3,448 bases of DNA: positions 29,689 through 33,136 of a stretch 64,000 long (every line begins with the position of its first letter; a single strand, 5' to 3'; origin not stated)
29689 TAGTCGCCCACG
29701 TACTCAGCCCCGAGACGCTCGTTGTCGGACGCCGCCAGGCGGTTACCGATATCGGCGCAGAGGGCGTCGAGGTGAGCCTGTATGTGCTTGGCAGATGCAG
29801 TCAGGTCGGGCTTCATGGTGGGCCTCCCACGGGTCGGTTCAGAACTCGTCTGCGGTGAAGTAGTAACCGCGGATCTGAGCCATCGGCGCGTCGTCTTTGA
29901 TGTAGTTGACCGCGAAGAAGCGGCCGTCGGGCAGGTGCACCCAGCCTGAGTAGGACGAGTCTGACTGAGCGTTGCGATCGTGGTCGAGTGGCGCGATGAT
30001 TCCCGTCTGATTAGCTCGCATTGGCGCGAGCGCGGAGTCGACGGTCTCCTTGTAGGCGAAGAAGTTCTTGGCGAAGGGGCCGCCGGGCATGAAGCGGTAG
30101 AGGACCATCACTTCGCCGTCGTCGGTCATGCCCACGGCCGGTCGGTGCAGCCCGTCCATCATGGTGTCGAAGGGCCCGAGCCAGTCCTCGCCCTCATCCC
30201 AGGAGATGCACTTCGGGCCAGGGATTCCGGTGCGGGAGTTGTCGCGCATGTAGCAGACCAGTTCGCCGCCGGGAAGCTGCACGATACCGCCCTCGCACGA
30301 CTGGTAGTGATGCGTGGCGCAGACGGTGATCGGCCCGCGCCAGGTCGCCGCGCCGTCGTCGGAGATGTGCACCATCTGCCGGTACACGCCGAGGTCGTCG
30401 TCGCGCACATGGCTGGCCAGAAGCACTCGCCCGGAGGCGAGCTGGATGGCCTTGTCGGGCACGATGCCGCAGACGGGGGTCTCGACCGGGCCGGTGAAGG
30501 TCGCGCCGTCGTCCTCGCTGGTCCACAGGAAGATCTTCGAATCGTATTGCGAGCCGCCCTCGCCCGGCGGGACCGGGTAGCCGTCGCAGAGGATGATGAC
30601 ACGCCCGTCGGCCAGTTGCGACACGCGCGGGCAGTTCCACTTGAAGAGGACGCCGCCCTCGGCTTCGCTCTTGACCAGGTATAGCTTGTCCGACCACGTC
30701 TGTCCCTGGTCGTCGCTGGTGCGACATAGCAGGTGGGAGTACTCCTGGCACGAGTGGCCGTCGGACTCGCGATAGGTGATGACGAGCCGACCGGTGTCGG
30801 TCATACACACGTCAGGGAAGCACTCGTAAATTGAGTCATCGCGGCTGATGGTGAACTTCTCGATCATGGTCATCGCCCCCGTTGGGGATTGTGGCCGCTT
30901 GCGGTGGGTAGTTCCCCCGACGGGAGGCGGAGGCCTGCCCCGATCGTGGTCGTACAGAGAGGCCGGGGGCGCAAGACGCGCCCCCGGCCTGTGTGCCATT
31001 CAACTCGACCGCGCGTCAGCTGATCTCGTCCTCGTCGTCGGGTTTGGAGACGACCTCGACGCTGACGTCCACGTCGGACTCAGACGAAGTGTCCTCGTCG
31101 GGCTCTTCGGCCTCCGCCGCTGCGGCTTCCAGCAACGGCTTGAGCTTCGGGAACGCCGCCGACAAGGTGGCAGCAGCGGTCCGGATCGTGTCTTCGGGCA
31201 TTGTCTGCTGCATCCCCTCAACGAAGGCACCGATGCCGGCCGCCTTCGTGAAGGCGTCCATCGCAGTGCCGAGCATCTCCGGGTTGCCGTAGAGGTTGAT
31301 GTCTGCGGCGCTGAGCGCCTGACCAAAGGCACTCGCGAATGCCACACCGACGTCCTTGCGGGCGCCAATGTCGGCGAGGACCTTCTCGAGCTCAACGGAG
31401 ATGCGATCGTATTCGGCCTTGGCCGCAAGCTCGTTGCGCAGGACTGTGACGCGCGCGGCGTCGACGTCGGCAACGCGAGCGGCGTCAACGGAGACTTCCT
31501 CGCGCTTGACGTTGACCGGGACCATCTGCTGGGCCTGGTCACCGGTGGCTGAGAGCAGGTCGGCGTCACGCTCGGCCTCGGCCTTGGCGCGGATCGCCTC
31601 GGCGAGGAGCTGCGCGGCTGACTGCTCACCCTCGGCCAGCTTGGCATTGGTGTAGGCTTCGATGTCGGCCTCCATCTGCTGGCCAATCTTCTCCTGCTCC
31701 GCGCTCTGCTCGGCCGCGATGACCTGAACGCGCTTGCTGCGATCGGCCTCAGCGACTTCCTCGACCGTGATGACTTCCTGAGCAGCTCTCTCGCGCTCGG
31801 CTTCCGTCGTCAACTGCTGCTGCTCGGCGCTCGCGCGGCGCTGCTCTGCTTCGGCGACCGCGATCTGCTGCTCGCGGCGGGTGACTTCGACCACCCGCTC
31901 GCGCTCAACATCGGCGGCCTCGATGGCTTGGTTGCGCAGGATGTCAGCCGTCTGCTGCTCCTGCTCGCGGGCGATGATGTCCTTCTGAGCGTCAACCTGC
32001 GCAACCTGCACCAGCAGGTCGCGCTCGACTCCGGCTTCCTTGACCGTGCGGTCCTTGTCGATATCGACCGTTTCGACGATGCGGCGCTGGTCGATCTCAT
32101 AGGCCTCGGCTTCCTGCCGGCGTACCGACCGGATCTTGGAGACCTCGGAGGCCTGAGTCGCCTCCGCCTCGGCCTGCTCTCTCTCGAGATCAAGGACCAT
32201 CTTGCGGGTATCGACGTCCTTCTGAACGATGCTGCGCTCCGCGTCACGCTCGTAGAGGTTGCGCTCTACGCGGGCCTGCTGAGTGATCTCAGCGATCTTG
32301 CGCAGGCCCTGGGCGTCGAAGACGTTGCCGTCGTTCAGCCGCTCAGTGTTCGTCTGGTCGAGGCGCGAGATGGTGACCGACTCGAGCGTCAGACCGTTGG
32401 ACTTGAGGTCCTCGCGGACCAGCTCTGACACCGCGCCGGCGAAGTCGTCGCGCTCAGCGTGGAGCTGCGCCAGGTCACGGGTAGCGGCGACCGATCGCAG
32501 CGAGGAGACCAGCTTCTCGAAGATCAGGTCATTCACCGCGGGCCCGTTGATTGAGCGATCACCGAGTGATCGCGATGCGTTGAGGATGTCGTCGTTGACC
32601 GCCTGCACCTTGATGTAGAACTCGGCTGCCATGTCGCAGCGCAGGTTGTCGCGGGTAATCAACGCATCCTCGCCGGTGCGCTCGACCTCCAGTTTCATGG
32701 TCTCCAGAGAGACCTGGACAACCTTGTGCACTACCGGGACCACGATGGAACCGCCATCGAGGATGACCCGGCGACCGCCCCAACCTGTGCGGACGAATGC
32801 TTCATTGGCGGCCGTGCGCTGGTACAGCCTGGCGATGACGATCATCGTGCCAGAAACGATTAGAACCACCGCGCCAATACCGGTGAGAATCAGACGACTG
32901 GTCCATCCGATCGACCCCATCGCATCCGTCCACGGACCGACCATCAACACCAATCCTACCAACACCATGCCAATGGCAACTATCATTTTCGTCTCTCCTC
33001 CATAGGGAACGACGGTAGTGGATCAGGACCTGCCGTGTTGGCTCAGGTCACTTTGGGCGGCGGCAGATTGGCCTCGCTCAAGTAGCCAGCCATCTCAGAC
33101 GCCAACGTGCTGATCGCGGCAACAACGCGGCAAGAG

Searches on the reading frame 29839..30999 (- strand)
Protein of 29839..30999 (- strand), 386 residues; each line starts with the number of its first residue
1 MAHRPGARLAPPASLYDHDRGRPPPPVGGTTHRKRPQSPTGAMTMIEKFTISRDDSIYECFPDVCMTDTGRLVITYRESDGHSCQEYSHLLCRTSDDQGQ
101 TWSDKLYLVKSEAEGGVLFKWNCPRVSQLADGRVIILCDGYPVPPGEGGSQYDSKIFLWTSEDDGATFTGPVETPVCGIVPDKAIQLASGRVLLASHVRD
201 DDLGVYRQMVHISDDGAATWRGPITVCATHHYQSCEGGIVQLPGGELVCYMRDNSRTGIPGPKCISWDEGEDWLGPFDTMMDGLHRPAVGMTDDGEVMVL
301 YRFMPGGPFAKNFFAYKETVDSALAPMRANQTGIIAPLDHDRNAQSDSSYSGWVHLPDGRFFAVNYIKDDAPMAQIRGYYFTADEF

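Call 44: search_protein_families(library=pfam, proteins=[window:29839-30999:-], max_evalue=0.00001)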
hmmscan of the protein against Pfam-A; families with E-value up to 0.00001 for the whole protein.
window:29839-30999:- (386 aa): 1 family
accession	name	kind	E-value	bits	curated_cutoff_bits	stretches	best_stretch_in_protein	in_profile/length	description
PF13088.12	BNR_2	-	5.3e-16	59.2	31.4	1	150-300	76-226/277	BNR repeat-like domain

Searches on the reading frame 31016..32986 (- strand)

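Call 44: search_protein_families(library=pfam, proteins=[window:31016-32986:-], max_evalue=0.00001)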
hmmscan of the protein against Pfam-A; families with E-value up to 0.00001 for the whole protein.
window:31016-32986:- (656 aa): 1 family
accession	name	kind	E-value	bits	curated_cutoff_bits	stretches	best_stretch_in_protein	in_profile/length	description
PF01145.31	Band_7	-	1.8e-20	74.1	23.6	1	60-234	5-172/176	SPFH domain / Band 7 family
